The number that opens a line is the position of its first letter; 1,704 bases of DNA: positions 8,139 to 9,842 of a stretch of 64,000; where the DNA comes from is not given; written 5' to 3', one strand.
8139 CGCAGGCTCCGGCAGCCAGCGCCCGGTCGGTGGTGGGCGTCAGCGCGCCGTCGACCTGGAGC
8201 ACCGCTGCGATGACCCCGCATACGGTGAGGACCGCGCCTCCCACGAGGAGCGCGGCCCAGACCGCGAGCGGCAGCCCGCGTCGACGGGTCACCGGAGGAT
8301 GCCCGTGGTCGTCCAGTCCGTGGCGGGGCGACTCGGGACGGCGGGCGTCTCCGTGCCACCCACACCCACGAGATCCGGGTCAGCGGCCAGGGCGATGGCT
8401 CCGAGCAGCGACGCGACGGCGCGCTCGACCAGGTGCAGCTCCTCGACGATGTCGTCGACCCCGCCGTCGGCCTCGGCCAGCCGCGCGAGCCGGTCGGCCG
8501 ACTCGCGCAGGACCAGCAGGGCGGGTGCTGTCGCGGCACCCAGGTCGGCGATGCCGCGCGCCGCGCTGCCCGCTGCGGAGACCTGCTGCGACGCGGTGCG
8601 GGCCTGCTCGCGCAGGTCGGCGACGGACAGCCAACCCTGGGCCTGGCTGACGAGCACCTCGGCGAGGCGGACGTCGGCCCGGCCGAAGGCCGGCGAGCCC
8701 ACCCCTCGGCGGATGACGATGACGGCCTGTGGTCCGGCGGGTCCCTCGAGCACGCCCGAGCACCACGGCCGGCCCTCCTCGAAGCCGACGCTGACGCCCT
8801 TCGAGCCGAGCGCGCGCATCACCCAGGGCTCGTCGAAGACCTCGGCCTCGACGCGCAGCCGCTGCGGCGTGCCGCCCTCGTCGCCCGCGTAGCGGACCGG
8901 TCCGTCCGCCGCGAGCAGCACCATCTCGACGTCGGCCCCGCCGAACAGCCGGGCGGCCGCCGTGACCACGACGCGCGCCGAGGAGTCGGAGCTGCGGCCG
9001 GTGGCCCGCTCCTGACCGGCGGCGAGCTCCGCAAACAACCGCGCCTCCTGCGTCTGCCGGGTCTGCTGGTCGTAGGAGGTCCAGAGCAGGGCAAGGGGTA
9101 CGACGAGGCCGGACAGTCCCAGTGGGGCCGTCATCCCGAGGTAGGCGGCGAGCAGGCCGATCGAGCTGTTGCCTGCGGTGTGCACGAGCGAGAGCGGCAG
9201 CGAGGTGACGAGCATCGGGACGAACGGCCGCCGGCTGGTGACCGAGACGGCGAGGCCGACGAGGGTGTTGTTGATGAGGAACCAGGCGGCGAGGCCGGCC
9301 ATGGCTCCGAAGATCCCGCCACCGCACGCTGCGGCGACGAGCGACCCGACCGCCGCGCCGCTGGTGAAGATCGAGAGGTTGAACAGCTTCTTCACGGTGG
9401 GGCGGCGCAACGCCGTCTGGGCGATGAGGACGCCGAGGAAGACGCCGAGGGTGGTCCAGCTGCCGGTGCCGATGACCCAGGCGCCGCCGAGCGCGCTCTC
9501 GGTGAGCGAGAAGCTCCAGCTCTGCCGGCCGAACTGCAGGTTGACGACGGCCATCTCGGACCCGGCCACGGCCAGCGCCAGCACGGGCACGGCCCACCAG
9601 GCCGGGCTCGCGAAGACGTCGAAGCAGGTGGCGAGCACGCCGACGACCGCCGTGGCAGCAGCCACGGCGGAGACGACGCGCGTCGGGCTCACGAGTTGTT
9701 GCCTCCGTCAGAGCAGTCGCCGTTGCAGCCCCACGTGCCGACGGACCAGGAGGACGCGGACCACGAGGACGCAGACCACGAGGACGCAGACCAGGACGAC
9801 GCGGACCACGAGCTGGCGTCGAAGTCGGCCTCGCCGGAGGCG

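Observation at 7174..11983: Translationally coupled protease / polytopic GAF membrane protein / histidine kinase operon with divergent response regulator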

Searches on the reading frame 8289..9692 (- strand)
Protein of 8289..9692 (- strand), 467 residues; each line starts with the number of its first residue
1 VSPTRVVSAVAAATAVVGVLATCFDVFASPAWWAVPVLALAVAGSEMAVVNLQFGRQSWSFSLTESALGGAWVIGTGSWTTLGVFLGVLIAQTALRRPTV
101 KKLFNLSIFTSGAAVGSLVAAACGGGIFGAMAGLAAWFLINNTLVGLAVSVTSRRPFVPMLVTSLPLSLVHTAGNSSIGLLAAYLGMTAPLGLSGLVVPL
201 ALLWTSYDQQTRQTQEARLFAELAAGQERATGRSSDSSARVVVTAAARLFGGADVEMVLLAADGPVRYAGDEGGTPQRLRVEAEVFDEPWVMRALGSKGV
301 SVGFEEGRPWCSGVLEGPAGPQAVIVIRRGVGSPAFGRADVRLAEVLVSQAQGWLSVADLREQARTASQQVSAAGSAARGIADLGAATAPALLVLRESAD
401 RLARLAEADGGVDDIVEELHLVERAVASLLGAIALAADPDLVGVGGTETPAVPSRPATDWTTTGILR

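Call 3: search_protein_families(library=pfam, proteins=[window:8289-9692:-], max_evalue=0.01)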
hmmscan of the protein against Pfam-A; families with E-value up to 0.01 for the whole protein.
window:8289-9692:- (467 aa): 0 families

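Call 5: search_protein_families(library=ncbifam, proteins=[window:8289-9692:-], max_evalue=0.1)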
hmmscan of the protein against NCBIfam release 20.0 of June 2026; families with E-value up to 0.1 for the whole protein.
window:8289-9692:- (467 aa): 0 families

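Call 6: find_homologous_proteins(query=window:8289-9692:-)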
Query window:8289-9692:- (467 aa): 726 proteins with E <= 0.001 among 8000 candidates; the best 120 are listed.
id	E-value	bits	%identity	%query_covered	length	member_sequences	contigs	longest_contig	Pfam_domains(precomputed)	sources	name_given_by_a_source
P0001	2.0e-289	977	100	100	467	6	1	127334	-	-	-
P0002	8.5e-250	847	85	96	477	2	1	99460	-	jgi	jgi:hypothetical protein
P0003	1.1e-249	847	87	100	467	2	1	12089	-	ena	-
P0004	2.1e-248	842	86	100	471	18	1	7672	-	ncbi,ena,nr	ncbi:MAG: hypothetical protein JWO27_238 [Frankiales bacterium]|nr:hypothetical protein [Frankiales 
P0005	1.3e-243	826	85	100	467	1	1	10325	-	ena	-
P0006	1.0e-239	814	83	100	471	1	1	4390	-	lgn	-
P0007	2.5e-237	806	83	100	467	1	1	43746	-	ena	-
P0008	6.9e-232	788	80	96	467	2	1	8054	-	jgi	jgi:hypothetical protein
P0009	8.9e-227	771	79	100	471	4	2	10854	-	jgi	-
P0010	9.8e-217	738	74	100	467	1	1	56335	-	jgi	jgi:hypothetical protein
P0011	1.7e-213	727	74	99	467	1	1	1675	-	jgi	jgi:hypothetical protein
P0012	3.1e-209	713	74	96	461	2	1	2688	-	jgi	jgi:hypothetical protein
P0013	2.5e-208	710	72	100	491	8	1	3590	-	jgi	jgi:hypothetical protein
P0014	2.4e-207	707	73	100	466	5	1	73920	-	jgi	jgi:hypothetical protein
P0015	7.3e-207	705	73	100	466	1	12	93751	-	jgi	jgi:hypothetical protein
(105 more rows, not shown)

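Call 9: find_related_loci(query=A1, collection=genome_contigs, flank=8000)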
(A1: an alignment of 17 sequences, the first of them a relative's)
Query A1 (467 aa) in genome_contigs; peptide patterns used: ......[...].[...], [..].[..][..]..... (x = any residue, [..] = any of these).
244 stretches matched a pattern; 109 encode a relative of the query (tblastn E <= 1e-3); the best 80 are kept; 80 distinct loci.
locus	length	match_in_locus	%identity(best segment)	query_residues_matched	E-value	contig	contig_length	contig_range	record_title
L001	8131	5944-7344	98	1-467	0e+0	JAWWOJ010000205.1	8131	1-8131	MAG: Frankiales bacterium isolate BP_344 scaffold_4339455, whole genome shotgun sequence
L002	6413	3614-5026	86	1-467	0e+0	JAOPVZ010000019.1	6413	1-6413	MAG: Frankiales bacterium isolate RYN_161 scaffold_1093211, whole genome shotgun sequence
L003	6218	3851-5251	86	1-467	0e+0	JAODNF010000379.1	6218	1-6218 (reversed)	MAG: Frankiales bacterium isolate RYN_111 scaffold_1183687, whole genome shotgun sequence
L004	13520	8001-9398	85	2-467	0e+0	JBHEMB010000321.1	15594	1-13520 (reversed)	MAG: Mycobacteriales bacterium isolate S2_bin.44.orig S2_k141_575697, whole genome shotgun sequence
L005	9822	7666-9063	69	1-467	0e+0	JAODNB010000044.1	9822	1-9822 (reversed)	MAG: Frankiales bacterium isolate RYN_107 scaffold_748685, whole genome shotgun sequence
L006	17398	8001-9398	71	1-467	0e+0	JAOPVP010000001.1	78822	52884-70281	MAG: Frankiales bacterium isolate RYN_151 scaffold_513582, whole genome shotgun sequence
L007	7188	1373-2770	70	1-467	0e+0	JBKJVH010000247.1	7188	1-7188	MAG: Mycobacteriales bacterium isolate ant_bin.98 S1Ck117_2600220_flag_0_multi_10.0000_len_7188, whole genome shotgun se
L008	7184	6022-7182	86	1-387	0e+0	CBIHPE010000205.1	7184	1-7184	MAG TPA_asm: uncultured Frankiales bacterium isolate SRR18156180_metabat2_57 genome assembly, contig: ERZ27336830.5934,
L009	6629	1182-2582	67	1-467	0e+0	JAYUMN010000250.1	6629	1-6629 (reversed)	MAG: Frankiales bacterium isolate GFS_957 GFS_957_249, whole genome shotgun sequence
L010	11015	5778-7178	67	1-467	0e+0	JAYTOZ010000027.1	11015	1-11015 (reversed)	MAG: Frankiales bacterium isolate GFS_4292 GFS_4292_26, whole genome shotgun sequence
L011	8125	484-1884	67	1-467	0e+0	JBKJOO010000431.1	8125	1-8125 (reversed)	MAG: Mycobacteriales bacterium isolate ant_bin.416 S1Ck117_6170113_flag_1_multi_10.0000_len_8125, whole genome shotgun s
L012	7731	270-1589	73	27-467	0e+0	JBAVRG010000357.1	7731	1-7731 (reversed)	MAG: Mycobacteriales bacterium isolate MFD00902_ilm_asm_bin6 k127_174974, whole genome shotgun sequence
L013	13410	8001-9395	70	1-467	0e+0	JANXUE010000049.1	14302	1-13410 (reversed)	MAG: Frankiales bacterium isolate 339R_metabat_269 339R_k141_1584690, whole genome shotgun sequence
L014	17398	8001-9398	67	1-467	0e+0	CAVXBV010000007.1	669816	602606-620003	MAG: uncultured Actinomycetota bacterium isolate MFD02581.bin.1.164 genome assembly, contig: contig_18330, whole genome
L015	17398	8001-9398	68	1-467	0e+0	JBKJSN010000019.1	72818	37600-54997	MAG: Mycobacteriales bacterium isolate ant_bin.580 k117_2011212, whole genome shotgun sequence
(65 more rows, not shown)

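Call 18: predict_structure(alignment_id=A1)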
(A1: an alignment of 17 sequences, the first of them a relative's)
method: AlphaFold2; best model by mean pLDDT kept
length: 467 residues; sequences in the alignment: 17
mean_pLDDT: 66.1   pTM: 0.52
mean pLDDT of the five models: 66.1, 64.1, 62.9, 62.0, 60.7
residues with pLDDT >= 90: 31; 70-90: 198; 50-70: 117; < 50: 121
segments of 3 or more residues with pLDDT < 50: 50-60, 193-196, 198-233, 357-388, 434-467
pLDDT, mean of each block of 10 residues (from residue 1): 81 89 73 82 73 43 79 85 92 83 88 92 86 90 82 73 68 72 62 48 41 38 36 56 68 79 76 71 76 75 86 74 83 80 69 52 37 33 43 59 62 59 54 45 35 36 35
secondary structure, 60 per line:
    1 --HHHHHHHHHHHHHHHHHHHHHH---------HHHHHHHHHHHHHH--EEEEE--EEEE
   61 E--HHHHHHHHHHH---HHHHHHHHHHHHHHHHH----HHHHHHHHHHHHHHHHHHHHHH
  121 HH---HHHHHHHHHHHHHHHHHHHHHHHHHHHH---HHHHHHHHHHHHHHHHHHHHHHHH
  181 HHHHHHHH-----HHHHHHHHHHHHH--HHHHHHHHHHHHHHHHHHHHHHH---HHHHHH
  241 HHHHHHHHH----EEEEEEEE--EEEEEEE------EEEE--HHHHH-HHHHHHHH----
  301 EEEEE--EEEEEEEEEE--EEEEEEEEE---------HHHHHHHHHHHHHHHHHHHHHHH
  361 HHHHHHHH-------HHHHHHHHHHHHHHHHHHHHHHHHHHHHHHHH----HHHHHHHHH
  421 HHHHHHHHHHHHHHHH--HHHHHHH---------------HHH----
elements in order: H3-24 H34-47 E50-54 E57-61 H64-74 H78-94 H99-122 H126-153 H157-188 H194-206 H209-231 H235-249 E254-261 E264-270 E277-280 H283-287 H289-296 E301-305 E308-317 E320-328 H338-368 H376-407 H412-436 H439-445

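Call 19: search_protein_representatives(alignment_id=A1)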
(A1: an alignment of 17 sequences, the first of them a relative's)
Query: 17 sequences, 467 profile positions. Proteins with E-value up to 0.001 (for the whole library): 874; up to 1e-10: 227; up to 1e-30: 98. The best 150 are listed.
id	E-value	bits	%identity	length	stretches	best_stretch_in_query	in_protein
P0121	3.3e-203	691.8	-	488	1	3-466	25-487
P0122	8.7e-191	650.8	-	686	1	29-466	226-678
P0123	9.9e-151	518.8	-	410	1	2-375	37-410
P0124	1.7e-150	518.0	-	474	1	5-467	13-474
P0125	1.3e-146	505.2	-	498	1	5-448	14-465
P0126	7.0e-142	489.6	-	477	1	1-466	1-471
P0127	7.3e-140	482.9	-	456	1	8-466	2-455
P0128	1.8e-138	478.4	-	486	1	4-447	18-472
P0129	3.8e-134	464.1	-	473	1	2-466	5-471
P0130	2.1e-132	458.4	-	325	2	214-467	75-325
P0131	3.4e-130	451.1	-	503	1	6-464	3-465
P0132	2.6e-129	448.2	-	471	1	1-466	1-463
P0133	1.2e-118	413.0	-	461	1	8-466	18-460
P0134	4.5e-118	411.1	-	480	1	6-466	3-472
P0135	1.7e-117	409.2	-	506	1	11-439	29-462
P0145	1.1e-98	347.1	-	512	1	8-447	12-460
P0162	1.0e-68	248.4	-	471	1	5-438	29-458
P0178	2.9e-56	207.3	-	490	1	10-441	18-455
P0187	2.5e-51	191.1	-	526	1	2-466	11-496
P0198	2.5e-43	164.7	-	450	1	8-431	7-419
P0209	7.2e-36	140.1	-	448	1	4-418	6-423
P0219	4.2e-30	121.1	-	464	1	6-430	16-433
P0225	1.2e-26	109.6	-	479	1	6-430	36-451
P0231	1.7e-24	102.6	-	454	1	11-429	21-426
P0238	1.7e-21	92.7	-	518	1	17-448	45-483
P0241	8.4e-21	90.4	-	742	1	8-235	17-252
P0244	1.8e-20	89.3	-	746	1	16-261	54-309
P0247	2.8e-20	88.7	-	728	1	12-277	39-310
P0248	3.4e-20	88.4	-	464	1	14-370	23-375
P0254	2.3e-18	82.4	-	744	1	15-348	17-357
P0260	9.5e-17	77.0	-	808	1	11-269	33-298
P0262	1.3e-16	76.6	-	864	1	14-263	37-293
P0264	5.1e-16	74.6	-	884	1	13-369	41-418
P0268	8.9e-16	73.8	-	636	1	9-259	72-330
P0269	2.4e-15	72.4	-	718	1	10-282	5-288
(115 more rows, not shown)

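Call 20: search_protein_families(library=pfam, proteins=[P0241, P0244, P0247, P0254, P0260, P0262, P0264, P0268, P0269, P0122], max_evalue=0.001)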
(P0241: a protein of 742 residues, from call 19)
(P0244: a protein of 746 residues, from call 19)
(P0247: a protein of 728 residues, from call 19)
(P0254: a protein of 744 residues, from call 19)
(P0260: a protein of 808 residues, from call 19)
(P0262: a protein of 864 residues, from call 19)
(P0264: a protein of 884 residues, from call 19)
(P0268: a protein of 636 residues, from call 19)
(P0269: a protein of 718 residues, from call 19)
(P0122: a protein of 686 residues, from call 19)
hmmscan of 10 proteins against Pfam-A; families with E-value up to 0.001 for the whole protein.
P0241 (742 aa): 9 families
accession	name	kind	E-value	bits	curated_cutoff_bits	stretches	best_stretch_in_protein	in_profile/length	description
PF02518.31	HATPase_c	-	7.4e-30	104.1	26.4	1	605-714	2-109/111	Histidine kinase-, DNA gyrase B-, and HSP90-like ATPase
PF00512.31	HisKA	-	6.2e-17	61.8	26.9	1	492-560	1-66/66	His Kinase A (phospho-acceptor) domain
PF13426.13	PAS_9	-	2.6e-16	60.2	27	1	383-484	1-102/103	PAS domain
PF08448.16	PAS_4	-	1.2e-15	58.1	23.1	1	379-487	1-109/110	PAS fold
PF00989.32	PAS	-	3e-14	53.4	22.6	1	374-483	2-113/113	PAS fold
PF13188.13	PAS_8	-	2.4e-07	30.9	21.8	1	374-421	2-46/65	PAS domain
PF08447.18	PAS_3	-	3.4e-07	30.9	25.6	0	449-479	58-88/89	PAS fold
PF20972.2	MASE9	-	6.5e-06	26.6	24.3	1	71-226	50-198/203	MASE9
PF13581.12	HATPase_c_2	-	0.00057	20.3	27.4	0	612-692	35-112/127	Histidine kinase-like ATPase domain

P0244 (746 aa): 7 families
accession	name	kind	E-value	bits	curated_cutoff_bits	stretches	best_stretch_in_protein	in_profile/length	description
PF02518.31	HATPase_c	-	1e-32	113.3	26.4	1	631-741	2-110/111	Histidine kinase-, DNA gyrase B-, and HSP90-like ATPase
PF00512.31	HisKA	-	5.6e-17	62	26.9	1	518-586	1-66/66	His Kinase A (phospho-acceptor) domain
PF00989.32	PAS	-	2.8e-11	43.8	22.6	1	406-505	2-109/113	PAS fold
PF08448.16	PAS_4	-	5.3e-09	36.7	23.1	1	413-511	3-107/110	PAS fold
PF13426.13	PAS_9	-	3e-08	34.3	27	1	415-511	1-103/103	PAS domain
PF13188.13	PAS_8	-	8.1e-06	26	21.8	1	405-455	1-48/65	PAS domain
PF13581.12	HATPase_c_2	-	6.9e-05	23.3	27.4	1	642-719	39-113/127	Histidine kinase-like ATPase domain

P0247 (728 aa): 9 families
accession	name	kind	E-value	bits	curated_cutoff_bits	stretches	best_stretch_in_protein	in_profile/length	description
PF02518.31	HATPase_c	-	3.4e-31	108.4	26.4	1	617-727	2-110/111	Histidine kinase-, DNA gyrase B-, and HSP90-like ATPase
PF00989.32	PAS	-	4e-18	65.9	22.6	1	385-496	2-113/113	PAS fold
PF00512.31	HisKA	-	1.4e-16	60.7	26.9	1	505-571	1-64/66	His Kinase A (phospho-acceptor) domain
PF08448.16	PAS_4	-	1.2e-09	38.8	23.1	1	391-498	2-107/110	PAS fold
PF13426.13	PAS_9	-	1e-08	35.8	27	1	394-497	1-102/103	PAS domain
PF13188.13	PAS_8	-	4.1e-06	26.9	21.8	1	386-441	3-55/65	PAS domain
PF20972.2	MASE9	-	2e-05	25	24.3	1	96-239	55-193/203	MASE9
PF13581.12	HATPase_c_2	-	0.00057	20.3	27.4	0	624-704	35-112/127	Histidine kinase-like ATPase domain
PF08447.18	PAS_3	-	0.00086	20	25.6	0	406-492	1-88/89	PAS fold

P0254 (744 aa): 8 families
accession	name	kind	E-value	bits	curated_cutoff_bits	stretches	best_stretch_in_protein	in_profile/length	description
PF02518.31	HATPase_c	-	2.1e-28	99.4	26.4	1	616-726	2-110/111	Histidine kinase-, DNA gyrase B-, and HSP90-like ATPase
PF13426.13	PAS_9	-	9.8e-16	58.3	27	1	389-496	2-103/103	PAS domain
PF00512.31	HisKA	-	2.1e-15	56.9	26.9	1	504-570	2-65/66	His Kinase A (phospho-acceptor) domain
PF08448.16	PAS_4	-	2.9e-14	53.7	23.1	1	384-499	1-110/110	PAS fold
PF00989.32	PAS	-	5.8e-12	46.1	22.6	1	380-494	3-113/113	PAS fold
PF08447.18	PAS_3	-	3.5e-08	34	25.6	1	401-487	2-85/89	PAS fold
PF13188.13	PAS_8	-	2.8e-06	27.4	21.8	1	379-429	2-52/65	PAS domain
PF13581.12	HATPase_c_2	-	0.00071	20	27.4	0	619-702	31-111/127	Histidine kinase-like ATPase domain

P0260 (808 aa): 5 families
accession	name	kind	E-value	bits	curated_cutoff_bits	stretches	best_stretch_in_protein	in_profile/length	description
PF00512.31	HisKA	-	3e-18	66.1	26.9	1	508-575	1-65/66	His Kinase A (phospho-acceptor) domain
PF00989.32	PAS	-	5.6e-09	36.5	22.6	1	388-499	2-113/113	PAS fold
PF08448.16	PAS_4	-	1.5e-08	35.2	23.1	1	395-501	3-107/110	PAS fold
PF13188.13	PAS_8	-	2.2e-05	24.7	21.8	1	389-440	3-51/65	PAS domain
PF13426.13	PAS_9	-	0.00011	22.9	27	1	397-500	1-102/103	PAS domain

P0262 (864 aa): 5 families
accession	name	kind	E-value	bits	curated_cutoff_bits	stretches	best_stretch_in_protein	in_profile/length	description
PF00563.25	EAL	-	3e-80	269.4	31.3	1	591-829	2-236/236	EAL domain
PF00990.26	GGDEF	-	7.3e-46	156.3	23.8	1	414-568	1-158/161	Diguanylate cyclase, GGDEF domain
PF13185.12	GAF_2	-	1.4e-09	38.7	28.6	1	265-402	4-136/136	GAF domain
PF01590.32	GAF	-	1.8e-06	29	22.4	1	266-401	3-133/133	GAF domain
PF13492.12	GAF_3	-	7e-06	26.9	27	1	265-403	2-129/129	GAF domain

P0264 (884 aa): 5 families
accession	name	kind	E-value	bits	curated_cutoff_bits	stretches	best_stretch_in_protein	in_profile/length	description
PF00563.25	EAL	-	8e-70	235.3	31.3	1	602-842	2-236/236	EAL domain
PF00990.26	GGDEF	-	1.2e-41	142.6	23.8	1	427-581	1-160/161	Diguanylate cyclase, GGDEF domain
PF13492.12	GAF_3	-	2.3e-12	47.9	27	1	270-406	2-129/129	GAF domain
PF13185.12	GAF_2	-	5.7e-09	36.7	28.6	1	268-405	2-136/136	GAF domain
PF01590.32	GAF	-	0.00078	20.4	22.4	0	326-404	56-133/133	GAF domain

P0268 (636 aa): 6 families
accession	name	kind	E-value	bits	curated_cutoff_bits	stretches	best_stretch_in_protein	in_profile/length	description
PF00512.31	HisKA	-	3.1e-19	69.2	26.9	1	547-614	1-66/66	His Kinase A (phospho-acceptor) domain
PF00989.32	PAS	-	3e-13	50.2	22.6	1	427-538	2-113/113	PAS fold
PF13426.13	PAS_9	-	2.7e-10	40.9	27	1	436-539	1-102/103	PAS domain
PF08448.16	PAS_4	-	1.4e-09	38.6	23.1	1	434-540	3-107/110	PAS fold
PF13188.13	PAS_8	-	5.2e-06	26.6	21.8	1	428-485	3-57/65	PAS domain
PF20972.2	MASE9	-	3.5e-05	24.3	24.3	1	132-275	55-193/203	MASE9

P0269 (718 aa): 6 families
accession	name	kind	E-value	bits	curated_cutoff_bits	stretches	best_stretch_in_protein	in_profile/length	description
PF02518.31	HATPase_c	-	6.5e-29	101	26.4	1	591-700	2-109/111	Histidine kinase-, DNA gyrase B-, and HSP90-like ATPase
PF00512.31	HisKA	-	2.8e-17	62.9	26.9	1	479-546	2-66/66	His Kinase A (phospho-acceptor) domain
PF08448.16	PAS_4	-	4e-09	37.1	23.1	1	368-472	3-108/110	PAS fold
PF00989.32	PAS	-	3.7e-07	30.6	22.6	1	361-469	2-113/113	PAS fold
PF13426.13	PAS_9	-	6.1e-07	30.1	27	1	370-470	1-102/103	PAS domain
PF12860.13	PAS_7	-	0.00026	21.5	27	1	367-476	2-114/115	PAS fold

P0122 (686 aa): 1 family
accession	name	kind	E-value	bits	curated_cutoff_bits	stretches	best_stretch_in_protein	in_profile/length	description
PF00082.27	Peptidase_S8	-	6.1e-11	42.6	21.8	1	2-91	188-274/288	Subtilase family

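Call 23: fold_search(model_id=the predicted structure, library=pdb)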
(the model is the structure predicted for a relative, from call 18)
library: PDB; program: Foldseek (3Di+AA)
matches with E <= 10: 1176; with E <= 0.001: 0
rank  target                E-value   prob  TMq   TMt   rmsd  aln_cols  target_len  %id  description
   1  3ci6_B                1.6e-02  1.00  0.23  0.56   5.8       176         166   14  Crystal structure of the GAF domain from Acinetobacter phosphoenolpyruvate-protein phosphotransferase (released 2008-05-13)
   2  3ibj_A                1.8e-02  1.00  0.24  0.17  10.6       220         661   12  X-ray structure of PDE2A (released 2009-10-27)
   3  3ci6_A                1.9e-02  1.00  0.24  0.60   5.6       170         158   13  Crystal structure of the GAF domain from Acinetobacter phosphoenolpyruvate-protein phosphotransferase (released 2008-05-13)
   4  3p01_A                1.9e-02  1.00  0.24  0.53   6.1       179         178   13  Crystal structure of two-component response regulator from Nostoc sp. PCC 7120 (released 2010-10-06)
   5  6oaq_B                2.1e-02  1.00  0.24  0.36   8.5       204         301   10  Crystal structure of a dual sensor histidine kinase in BeF3- bound state (released 2019-09-18)
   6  6oap_B                2.2e-02  1.00  0.25  0.36   7.3       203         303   12  Crystal structure of a dual sensor histidine kinase in the green-light absorbing Pg state (released 2019-09-18)
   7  2vjw                  2.5e-02  1.00  0.23  0.69   4.2       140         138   12  crystal structure of the second GAF domain of DevS from Mycobacterium smegmatis (released 2008-08-26)
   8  6oap_A                2.5e-02  1.00  0.25  0.36   8.0       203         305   13  Crystal structure of a dual sensor histidine kinase in the green-light absorbing Pg state (released 2019-09-18)
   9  2vks                  2.6e-02  1.00  0.22  0.63   4.6       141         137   14  Crystal structure of GAF-B domain of DevS from Mycobacterium smegmatis (released 2008-08-26)
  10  9cxh_B                2.8e-02  1.00  0.25  0.16  18.9       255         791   13  Structure of PDE6C in complex with the rod inhibitory p gamma subunit in the presence of cGMP (released 2024-12-18)
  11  7jrj_I                2.8e-02  0.99  0.25  0.34  33.1       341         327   14  Chlamydomonas reinhardtii radial spoke head and neck (recombinant) (released 2020-12-16)
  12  9bkv_B                2.9e-02  1.00  0.19  0.12   8.3       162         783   15  DosP R97A bent form (released 2024-11-20)
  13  6ob8_A                3.0e-02  1.00  0.25  0.36   6.6       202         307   13  Crystal structure of a dual sensor histidine kinase in green light illuminated state (released 2019-09-18)
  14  6oaq_A                3.0e-02  1.00  0.24  0.35   7.5       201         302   12  Crystal structure of a dual sensor histidine kinase in BeF3- bound state (released 2019-09-18)
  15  6oei                  3.3e-02  1.00  0.23  0.39   9.5       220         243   13  Yeast Spc42 N-terminal coiled-coil fused to PDB: 3K2N (released 2019-04-24)
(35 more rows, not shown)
